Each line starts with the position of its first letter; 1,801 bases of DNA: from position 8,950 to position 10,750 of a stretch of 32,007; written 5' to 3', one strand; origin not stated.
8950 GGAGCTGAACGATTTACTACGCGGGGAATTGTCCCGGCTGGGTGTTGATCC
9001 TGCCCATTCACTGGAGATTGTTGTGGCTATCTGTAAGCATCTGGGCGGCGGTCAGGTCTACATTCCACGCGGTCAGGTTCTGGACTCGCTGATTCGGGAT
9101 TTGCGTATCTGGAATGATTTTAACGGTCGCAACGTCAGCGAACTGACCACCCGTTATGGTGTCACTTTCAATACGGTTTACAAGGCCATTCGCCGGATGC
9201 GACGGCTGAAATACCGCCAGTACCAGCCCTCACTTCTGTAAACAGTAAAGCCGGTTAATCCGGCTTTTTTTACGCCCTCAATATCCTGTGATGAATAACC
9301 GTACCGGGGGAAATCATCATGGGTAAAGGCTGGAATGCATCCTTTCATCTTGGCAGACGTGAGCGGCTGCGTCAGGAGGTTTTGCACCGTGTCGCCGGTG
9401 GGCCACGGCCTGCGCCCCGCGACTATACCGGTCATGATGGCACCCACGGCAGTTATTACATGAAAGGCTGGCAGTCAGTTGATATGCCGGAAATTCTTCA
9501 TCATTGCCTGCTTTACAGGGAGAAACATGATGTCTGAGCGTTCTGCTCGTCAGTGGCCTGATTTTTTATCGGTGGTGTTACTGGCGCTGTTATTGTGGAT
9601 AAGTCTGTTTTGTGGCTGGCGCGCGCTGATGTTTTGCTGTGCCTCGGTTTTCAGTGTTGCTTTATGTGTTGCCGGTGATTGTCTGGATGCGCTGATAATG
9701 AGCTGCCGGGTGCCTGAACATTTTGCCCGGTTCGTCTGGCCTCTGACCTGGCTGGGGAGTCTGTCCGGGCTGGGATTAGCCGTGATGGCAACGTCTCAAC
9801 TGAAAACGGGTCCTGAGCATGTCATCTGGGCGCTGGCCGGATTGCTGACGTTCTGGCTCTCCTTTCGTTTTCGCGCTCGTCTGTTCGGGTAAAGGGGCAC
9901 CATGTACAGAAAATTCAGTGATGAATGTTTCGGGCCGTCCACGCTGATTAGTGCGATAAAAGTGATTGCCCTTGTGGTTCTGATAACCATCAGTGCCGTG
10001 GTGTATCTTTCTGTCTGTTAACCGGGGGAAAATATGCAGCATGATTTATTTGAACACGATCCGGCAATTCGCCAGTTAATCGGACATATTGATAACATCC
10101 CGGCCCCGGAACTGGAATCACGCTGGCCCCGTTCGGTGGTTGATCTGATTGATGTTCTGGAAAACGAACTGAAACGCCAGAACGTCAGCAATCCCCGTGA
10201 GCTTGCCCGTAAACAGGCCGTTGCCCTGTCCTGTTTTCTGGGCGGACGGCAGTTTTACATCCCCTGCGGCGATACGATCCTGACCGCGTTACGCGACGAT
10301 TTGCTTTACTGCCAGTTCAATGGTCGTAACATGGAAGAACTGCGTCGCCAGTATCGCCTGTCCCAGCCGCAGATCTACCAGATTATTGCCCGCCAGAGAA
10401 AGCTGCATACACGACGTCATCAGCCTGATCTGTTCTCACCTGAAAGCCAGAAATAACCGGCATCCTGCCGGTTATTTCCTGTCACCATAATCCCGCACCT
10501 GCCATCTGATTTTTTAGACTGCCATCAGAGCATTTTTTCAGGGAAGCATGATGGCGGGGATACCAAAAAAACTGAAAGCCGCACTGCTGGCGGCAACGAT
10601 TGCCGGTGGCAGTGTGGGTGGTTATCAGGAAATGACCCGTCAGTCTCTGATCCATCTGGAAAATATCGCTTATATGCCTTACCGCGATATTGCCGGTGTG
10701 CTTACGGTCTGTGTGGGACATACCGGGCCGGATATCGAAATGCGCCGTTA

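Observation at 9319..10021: Middle operon carries uncharacterised membrane proteins upstream of C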

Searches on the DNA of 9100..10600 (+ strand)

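Call 3: search_dna_similar(query=window:9242-10033:+, collection=phages, mode=near, max_rows=30)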
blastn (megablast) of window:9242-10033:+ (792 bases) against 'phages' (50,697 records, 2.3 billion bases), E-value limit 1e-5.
Records with a match: 14; places in all: 14; records where one place covers at least 80% of the query: 6.
Best place of each record, by identity: >=99% 10; 95-99% 4.
By first word of the organism name: Escherichia 7; Yersinia 5; Shigella 2.
By host as written in the record: Yersinia pestis EV76-CN 4; Escherichia coli 3; - 2; Shigella flexneri serotype 4a 2; Escherichia sp. 1; Yersinia pestis 1; Escherichia coli C 1.
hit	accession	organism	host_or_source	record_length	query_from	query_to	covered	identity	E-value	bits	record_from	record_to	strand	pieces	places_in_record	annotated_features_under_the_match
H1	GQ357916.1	Escherichia phage D108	Escherichia coli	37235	1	792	100%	99.6%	0e+0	1447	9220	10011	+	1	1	19: conserved hypothetical protein | 18: conserved hypothetical protein | 20: conserved hypothetical protein | terminator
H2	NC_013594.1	Escherichia phage D108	Escherichia coli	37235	1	792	100%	99.6%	0e+0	1447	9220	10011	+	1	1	19: hypothetical protein | 18: hypothetical protein | 20: hypothetical protein | terminator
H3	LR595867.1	Escherichia virus Mu_3F6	-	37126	1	792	100%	99.4%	0e+0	1435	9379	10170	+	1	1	hypothetical protein | FIG00642428: hypothetical protein | Phage protein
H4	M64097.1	Escherichia phage Mu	-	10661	1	792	100%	99.1%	0e+0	1424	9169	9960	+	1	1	E19: CDS | E18: CDS | putative; label: E-97 | putative; label: E-64 | putative; label: F-60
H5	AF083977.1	Escherichia phage Mu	Escherichia sp.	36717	1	792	100%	99.1%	0e+0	1424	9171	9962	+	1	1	transmembrane domain-containing protein (x2) | hypothetical protein | promoter | terminator | ribosome_binding_site (x4)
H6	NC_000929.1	Escherichia phage Mu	Escherichia coli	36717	1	792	100%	99.1%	0e+0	1424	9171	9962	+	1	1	hypothetical protein (x3)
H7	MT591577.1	Yersinia phage vB_YpM_Tongde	Yersinia pestis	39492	1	792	50%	98.2%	8e-128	693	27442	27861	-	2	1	hypothetical protein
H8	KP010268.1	Shigella phage SfMu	Shigella flexneri serotype 4a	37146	1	792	49%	99.2%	4e-131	704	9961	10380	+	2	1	hypothetical protein (x2)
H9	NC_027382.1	Shigella phage SfMu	Shigella flexneri serotype 4a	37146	1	792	49%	99.2%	4e-131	704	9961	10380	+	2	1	hypothetical protein (x2)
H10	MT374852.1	Yersinia phage vB_YpM_3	Yersinia pestis EV76-CN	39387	1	792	50%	98.2%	9e-123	690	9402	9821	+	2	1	hypothetical protein (x2)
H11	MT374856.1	Yersinia phage vB_YpM_23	Yersinia pestis EV76-CN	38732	1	792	50%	98.2%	9e-123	690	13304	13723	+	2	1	hypothetical protein (x2)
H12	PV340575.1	Escherichia phage PhiR68_1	Escherichia coli C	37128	1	792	49%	99.0%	8e-128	699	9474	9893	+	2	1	hypothetical protein (x2)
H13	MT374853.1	Yersinia phage vB_YpM_5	Yersinia pestis EV76-CN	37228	658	792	17%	99.3%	3e-62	244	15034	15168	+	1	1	hypothetical protein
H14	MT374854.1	Yersinia phage vB_YpM_6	Yersinia pestis EV76-CN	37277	658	792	17%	99.3%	3e-62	244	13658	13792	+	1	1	hypothetical protein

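Call 6: get_annotated_region(hit=H5, flank=2500)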
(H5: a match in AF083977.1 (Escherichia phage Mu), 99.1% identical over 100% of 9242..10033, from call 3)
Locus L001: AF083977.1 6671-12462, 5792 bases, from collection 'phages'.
description: Escherichia phage Mu, complete genome.
organism: Escherichia phage Mu (NCBI taxid 2681603)
taxonomy: Viruses; Duplodnaviria; Heunggongvirae; Uroviricota; Caudoviricetes; Muvirus; Muvirus mu
host: Escherichia sp.; source: -; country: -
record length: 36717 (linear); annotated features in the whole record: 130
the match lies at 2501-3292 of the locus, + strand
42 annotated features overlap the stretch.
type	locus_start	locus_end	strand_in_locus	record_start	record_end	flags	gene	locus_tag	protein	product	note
CDS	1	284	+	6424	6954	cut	-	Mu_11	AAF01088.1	hypothetical protein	combines what was previously E10, E11, and E12; those seqeunces either have frameshift sequencing errors or there is ...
regulatory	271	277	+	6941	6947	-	-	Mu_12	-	ribosome_binding_site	-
CDS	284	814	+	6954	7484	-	-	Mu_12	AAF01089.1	hypothetical protein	previously called E13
regulatory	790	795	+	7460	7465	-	-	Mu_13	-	ribosome_binding_site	-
CDS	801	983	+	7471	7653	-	-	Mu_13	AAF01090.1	hypothetical protein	previously called E14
regulatory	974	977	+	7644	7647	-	-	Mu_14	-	ribosome_binding_site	-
CDS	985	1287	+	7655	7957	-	-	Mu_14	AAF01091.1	hypothetical protein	previously called E15 which has a different earlier start site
regulatory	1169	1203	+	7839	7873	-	-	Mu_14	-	terminator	predicted by TransTermHP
regulatory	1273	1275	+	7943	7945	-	-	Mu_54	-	ribosome_binding_site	-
CDS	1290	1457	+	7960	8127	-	-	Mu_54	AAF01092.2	hypothetical protein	-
regulatory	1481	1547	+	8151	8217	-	-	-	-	promoter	Semi-early promoter, PMID 9454718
regulatory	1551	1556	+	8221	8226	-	-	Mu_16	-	ribosome_binding_site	-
CDS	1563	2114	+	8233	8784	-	-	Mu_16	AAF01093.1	protein GemA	also called E16 and GemA for gene expression modulation; see PMIDs 2543906 and 11278077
regulatory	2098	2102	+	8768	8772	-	-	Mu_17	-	ribosome_binding_site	-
CDS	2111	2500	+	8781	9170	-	-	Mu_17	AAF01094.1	middle operon regulator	Mor, positive regulator of the middle operon, also called E17 and formerly gemB; see PMIDs 2173258, 8790343 and 9454718 ...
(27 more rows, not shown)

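Call 7: get_annotated_region(hit=H1, flank=2500)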
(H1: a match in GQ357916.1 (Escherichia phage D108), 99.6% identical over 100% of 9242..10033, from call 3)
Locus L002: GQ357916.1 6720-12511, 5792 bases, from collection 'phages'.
description: Escherichia phage D108, complete genome.
organism: Escherichia phage D108 (NCBI taxid 665033)
taxonomy: Viruses; Duplodnaviria; Heunggongvirae; Uroviricota; Caudoviricetes; Muvirus; Muvirus mu
host: Escherichia coli; source: -; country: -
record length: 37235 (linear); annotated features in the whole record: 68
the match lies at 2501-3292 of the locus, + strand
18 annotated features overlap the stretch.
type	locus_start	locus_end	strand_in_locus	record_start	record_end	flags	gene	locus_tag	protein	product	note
CDS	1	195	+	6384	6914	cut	11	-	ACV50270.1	conserved hypothetical protein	similar to NP_050615.1 hypothetical protein Mup11 [Enterobacteria phage Mu]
CDS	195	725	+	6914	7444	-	12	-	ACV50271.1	conserved hypothetical protein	similar to NP_050616.1 hypothetical protein Mup12 [Enterobacteria phage Mu]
CDS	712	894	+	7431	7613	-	13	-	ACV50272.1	conserved hypothetical protein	similar to NP_050617.1 hypothetical protein Mup13 [Enterobacteria phage Mu]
CDS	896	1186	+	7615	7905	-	14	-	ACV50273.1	conserved hypothetical protein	similar to NP_050618.1 hypotheical protein [Enterobacteria phage Mu]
CDS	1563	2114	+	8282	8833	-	gemA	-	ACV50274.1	conserved hypothetical protein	similar to NP_050620.1 hypothetical protein Mup16 [Enterobacteria phage Mu]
CDS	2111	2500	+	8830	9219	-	mor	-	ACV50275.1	Mor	similar to NP_050621.1 Mor [Enterobacteria phage Mu]; GemB; late gene transcriptional activation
regulatory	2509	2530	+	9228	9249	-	-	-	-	terminator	rho-independent terminator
CDS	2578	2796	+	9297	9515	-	18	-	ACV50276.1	conserved hypothetical protein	similar to NP_050622.1 hypothetical protein Mup18 [Enterobacteria phage Mu]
CDS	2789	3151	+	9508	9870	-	19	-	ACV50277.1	conserved hypothetical protein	similar to NP_050623.1 hypothetical protein Mup19 [Enterobacteria phage Mu]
CDS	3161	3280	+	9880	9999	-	20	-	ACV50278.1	conserved hypothetical protein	similar to NP_050624.1 hypothetical protein Mup20 [Enterobacteria phage Mu]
CDS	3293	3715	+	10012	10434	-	C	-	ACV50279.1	late gene transcriptional activator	similar to NP_050625.1 putative transcription regulator [Enterobacteria phage Mu]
regulatory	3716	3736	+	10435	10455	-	-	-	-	terminator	rho-independent terminator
CDS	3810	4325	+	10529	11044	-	lys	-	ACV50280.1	Lys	similar to NP_050626.1 Lys [Enterobacteria phage Mu]; lysis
CDS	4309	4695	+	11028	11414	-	23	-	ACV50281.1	conserved hypothetical protein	similar to NP_050627.1 hypothetical protein Mup23 [Enterobacteria phage Mu]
CDS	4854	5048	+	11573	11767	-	24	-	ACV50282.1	conserved hypothetical protein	similar to NP_050628.1 hypothetical protein Mup24 [Enterobacteria phage Mu]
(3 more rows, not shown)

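Call 19: get_annotated_region(hit=H8, flank=1500)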
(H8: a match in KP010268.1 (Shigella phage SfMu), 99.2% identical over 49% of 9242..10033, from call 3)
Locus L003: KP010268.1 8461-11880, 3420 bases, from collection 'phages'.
description: Enterobacteria phage SfMu, complete genome.
organism: Shigella phage SfMu (NCBI taxid 1567022)
taxonomy: Viruses; Duplodnaviria; Heunggongvirae; Uroviricota; Caudoviricetes; Muvirus; Muvirus SfMu
host: Shigella flexneri serotype 4a; source: -; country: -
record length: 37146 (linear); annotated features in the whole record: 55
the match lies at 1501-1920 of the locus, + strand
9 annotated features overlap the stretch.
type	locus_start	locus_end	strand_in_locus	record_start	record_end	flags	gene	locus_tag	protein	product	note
CDS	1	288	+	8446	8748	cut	-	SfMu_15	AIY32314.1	hypothetical protein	-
CDS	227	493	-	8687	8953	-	-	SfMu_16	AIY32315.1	hypothetical protein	-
CDS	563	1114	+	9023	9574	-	-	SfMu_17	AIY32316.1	hypothetical protein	-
CDS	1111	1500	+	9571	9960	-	-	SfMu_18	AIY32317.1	middle operon regulator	-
CDS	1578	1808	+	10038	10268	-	-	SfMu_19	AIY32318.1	hypothetical protein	-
CDS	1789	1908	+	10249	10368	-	-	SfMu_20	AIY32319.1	hypothetical protein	-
CDS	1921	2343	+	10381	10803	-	-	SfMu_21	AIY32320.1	regulator of late transcription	-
CDS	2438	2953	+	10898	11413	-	-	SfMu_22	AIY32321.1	lysozyme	-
CDS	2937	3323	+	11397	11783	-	-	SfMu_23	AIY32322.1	putative Rz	-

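Call 20: get_annotated_region(hit=H13, flank=2000)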
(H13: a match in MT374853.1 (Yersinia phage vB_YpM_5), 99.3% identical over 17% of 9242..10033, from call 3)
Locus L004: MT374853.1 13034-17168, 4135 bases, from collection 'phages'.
description: Yersinia phage vB_YpM_5, complete genome.
organism: Yersinia phage vB_YpM_5 (NCBI taxid 2736201)
taxonomy: Viruses; Duplodnaviria; Heunggongvirae; Uroviricota; Caudoviricetes; Muvirus
host: Yersinia pestis EV76-CN; source: -; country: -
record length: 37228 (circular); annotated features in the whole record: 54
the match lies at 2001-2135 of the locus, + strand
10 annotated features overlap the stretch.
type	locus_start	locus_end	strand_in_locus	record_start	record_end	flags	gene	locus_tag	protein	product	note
CDS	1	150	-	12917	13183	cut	-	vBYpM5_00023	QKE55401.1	hypothetical protein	-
CDS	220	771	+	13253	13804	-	-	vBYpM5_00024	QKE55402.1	hypothetical protein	-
CDS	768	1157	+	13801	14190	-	-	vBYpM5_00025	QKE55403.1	hypothetical protein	-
CDS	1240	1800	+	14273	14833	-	-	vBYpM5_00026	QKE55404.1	hypothetical protein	-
CDS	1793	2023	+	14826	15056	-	-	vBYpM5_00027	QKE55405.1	hypothetical protein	-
CDS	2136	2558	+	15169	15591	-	-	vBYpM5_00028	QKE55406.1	hypothetical protein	-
CDS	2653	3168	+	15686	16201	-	rrrD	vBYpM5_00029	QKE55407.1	lysozyme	Lysozyme RrrD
CDS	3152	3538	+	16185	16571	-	-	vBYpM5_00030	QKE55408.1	hypothetical protein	-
CDS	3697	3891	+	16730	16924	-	-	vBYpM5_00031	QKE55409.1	hypothetical protein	-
CDS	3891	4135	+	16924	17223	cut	-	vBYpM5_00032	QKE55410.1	hypothetical protein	-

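Call 65: search_dna_similar(query=window:9242-10033:+, collection=ecoli_genomes, mode=near, max_rows=12, rows=spread)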
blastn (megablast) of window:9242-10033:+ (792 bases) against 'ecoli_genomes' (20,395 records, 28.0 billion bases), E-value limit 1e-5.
Records with a match: 41; places in all: 48; records where one place covers at least 80% of the query: 20.
Genomes with a match: 41 of 5426; with a place that covers at least 80% of the query: 20. Places per genome that has any: lowest 1, median 1, highest 3. On chromosomes: 48 places; on plasmids: 0.
Best place of each record, by identity: >=99% 22; 95-99% 11; 90-95% 5; 80-90% 3.
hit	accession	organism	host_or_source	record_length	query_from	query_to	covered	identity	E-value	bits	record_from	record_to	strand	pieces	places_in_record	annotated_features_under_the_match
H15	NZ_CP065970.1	Escherichia coli strain FDAARGOS_1058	missing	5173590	1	792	100%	99.5%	0e+0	1441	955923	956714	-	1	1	hypothetical protein (x2)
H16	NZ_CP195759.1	Escherichia coli strain JCKP02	yak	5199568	1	792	100%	99.4%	0e+0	1435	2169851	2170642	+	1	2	hypothetical protein (x2)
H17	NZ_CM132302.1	Escherichia coli strain 2020C08-115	Homo sapiens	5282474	1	792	100%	99.2%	0e+0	1430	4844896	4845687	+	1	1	hypothetical protein (x2)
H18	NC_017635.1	Escherichia coli W strain W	-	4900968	1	792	100%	99.1%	0e+0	1424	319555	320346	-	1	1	hypothetical protein (x2)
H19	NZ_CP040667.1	Escherichia coli strain S17-1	Homo sapiens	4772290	1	792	100%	99.1%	0e+0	1424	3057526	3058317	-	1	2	hypothetical protein (x2)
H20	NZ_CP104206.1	Escherichia coli strain hubt-sl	missing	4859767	1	792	100%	99.1%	0e+0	1424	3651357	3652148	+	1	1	hypothetical protein (x2)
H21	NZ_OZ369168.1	Escherichia coli strain BLSE177-2012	Homo sapiens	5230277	1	792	50%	98.7%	1e-126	705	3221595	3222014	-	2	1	hypothetical protein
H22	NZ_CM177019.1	Escherichia coli strain RMDEC465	Homo sapiens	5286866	1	792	50%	97.7%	2e-124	686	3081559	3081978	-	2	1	hypothetical protein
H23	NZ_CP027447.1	Escherichia coli strain 2014C-3075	Homo sapiens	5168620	1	790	49%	99.2%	1e-126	701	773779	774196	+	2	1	hypothetical protein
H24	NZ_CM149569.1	Escherichia coli strain MEI3O-23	Soil surface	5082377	1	792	50%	94.9%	2e-123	620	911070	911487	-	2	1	hypothetical protein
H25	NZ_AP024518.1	Escherichia coli strain E148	Equus caballus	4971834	1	792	49%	95.4%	2e-123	620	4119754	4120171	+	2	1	hypothetical protein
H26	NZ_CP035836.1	Escherichia coli strain WS1933D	Homo sapiens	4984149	658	792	17%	99.3%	4e-61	244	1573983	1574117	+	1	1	hypothetical protein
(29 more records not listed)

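Call 85: search_rna_families(source=window, start=9100, end=10600, threshold=evalue, max_evalue=1)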
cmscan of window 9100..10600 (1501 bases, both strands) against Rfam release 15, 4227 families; matches with E-value up to 1: 1.
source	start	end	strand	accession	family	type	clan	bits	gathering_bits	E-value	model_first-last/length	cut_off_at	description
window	9214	9272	+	RF00370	sroD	Gene; sRNA;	-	20.3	50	0.46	1-86/86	no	sroD RNA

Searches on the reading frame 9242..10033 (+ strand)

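Call 26: search_protein_families(library=pfam, proteins=[L004:1240-1800:+, L004:1793-2023:+, L003:1578-1808:+], max_evalue=1)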
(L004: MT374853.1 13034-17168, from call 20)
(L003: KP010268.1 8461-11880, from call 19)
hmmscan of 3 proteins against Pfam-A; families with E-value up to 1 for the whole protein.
L004:1240-1800:+ (186 aa): 3 families
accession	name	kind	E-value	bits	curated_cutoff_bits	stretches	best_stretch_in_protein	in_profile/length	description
PF05838.17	Glyco_hydro_108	-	9.3e-25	87.4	21.2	1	20-104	7-85/85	Glycosyl hydrolase 108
PF09374.15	PG_binding_3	-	6.8e-14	52.3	24.6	1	107-173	1-75/76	Predicted Peptidoglycan domain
PF01471.23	PG_binding_1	-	0.032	14.9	23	1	104-131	29-56/57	Putative peptidoglycan binding domain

L004:1793-2023:+ (76 aa): 0 families

L003:1578-1808:+ (76 aa): 0 families

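Call 28: search_protein_families(library=ncbifam, proteins=[L004:1240-1800:+], max_evalue=1)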
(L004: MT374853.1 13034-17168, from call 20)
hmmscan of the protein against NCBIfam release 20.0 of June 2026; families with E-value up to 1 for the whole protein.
L004:1240-1800:+ (186 aa): 4 families
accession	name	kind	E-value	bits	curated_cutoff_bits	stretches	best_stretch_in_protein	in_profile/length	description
NF040573.1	holin_dep_muram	equivalog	1e-19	71.2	240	1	20-138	11-132/200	holin-associated N-acetylmuramidase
NF052335.1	PdgHdaseHSB129560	equivalog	0.029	13.7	500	1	95-131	224-327/330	peptidoglycan hydrolase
TIGR02869.1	spore_SleB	equivalog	0.054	13.4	236.5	1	98-163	34-78/201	spore cortex-lytic enzyme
NF052336.1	PdgHdaseHSB100310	equivalog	0.059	12.7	500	1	75-132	258-313/316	peptidoglycan hydrolase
